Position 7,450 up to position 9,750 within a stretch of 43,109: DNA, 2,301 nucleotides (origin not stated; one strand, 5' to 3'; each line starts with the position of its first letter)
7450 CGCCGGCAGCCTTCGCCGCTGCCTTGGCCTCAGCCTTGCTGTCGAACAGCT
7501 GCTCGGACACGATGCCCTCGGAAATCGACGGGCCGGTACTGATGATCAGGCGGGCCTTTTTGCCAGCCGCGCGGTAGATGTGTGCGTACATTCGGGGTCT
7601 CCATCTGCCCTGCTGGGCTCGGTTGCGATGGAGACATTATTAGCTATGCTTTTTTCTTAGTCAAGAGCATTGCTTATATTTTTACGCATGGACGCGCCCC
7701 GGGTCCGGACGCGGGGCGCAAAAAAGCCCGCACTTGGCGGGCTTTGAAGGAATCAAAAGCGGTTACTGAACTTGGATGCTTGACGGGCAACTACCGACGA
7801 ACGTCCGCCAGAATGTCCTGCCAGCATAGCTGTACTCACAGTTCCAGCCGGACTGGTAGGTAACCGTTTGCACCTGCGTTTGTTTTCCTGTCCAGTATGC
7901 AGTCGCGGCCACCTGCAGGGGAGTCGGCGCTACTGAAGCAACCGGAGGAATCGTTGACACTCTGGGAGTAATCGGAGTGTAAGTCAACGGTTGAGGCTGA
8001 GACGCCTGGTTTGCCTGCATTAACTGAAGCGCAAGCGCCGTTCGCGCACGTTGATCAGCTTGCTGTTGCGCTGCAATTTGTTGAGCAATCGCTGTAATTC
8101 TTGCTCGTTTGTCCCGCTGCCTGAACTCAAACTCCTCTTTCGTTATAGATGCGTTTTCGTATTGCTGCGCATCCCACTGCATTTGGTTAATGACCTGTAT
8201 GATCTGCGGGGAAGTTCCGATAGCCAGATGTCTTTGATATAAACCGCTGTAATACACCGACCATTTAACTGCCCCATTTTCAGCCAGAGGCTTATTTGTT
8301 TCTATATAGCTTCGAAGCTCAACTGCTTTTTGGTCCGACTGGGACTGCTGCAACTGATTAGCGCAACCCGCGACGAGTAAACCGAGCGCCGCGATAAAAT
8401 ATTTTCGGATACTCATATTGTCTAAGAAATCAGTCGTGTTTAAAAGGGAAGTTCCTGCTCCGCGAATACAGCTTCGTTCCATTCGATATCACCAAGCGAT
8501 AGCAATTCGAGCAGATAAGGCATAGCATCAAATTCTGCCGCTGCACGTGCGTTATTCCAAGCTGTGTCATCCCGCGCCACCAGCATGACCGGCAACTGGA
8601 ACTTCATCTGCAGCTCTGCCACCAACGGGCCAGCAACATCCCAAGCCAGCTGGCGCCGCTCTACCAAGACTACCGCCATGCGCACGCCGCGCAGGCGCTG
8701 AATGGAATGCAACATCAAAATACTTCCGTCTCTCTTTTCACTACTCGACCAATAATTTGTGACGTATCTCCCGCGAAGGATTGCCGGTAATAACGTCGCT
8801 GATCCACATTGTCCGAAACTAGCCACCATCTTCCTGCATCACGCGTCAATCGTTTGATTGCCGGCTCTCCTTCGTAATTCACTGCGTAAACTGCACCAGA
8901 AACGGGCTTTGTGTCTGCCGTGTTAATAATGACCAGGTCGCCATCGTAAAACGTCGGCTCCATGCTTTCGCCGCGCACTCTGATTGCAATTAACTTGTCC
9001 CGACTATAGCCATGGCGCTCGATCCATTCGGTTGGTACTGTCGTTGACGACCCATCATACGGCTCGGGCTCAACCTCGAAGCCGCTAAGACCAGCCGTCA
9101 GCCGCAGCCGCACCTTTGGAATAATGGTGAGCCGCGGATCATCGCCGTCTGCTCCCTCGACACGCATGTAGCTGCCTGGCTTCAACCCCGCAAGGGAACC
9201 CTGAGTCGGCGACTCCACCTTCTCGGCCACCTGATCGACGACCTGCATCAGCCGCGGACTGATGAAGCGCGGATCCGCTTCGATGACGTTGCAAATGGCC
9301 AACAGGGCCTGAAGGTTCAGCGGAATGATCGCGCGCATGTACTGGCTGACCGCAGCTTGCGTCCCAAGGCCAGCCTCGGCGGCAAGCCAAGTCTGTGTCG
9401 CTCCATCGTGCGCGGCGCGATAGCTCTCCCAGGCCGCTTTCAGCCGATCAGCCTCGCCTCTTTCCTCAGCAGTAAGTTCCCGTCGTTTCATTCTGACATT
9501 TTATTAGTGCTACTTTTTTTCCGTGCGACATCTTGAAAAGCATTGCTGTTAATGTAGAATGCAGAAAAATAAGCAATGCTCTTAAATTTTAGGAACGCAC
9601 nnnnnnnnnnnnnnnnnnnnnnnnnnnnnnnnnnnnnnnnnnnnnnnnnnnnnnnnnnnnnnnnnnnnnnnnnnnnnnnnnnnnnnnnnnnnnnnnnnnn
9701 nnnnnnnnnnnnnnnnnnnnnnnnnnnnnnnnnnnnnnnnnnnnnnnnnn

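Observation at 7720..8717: Foreign low-G+C two-gene cassette welded to the repressor gene in the lambda rex position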

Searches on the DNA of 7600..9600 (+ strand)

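Call 8: search_dna_similar(query=window:7600-9600:+, collection=phages, mode=near)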
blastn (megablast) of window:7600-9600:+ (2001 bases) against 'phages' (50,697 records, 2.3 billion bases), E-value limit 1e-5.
No match.
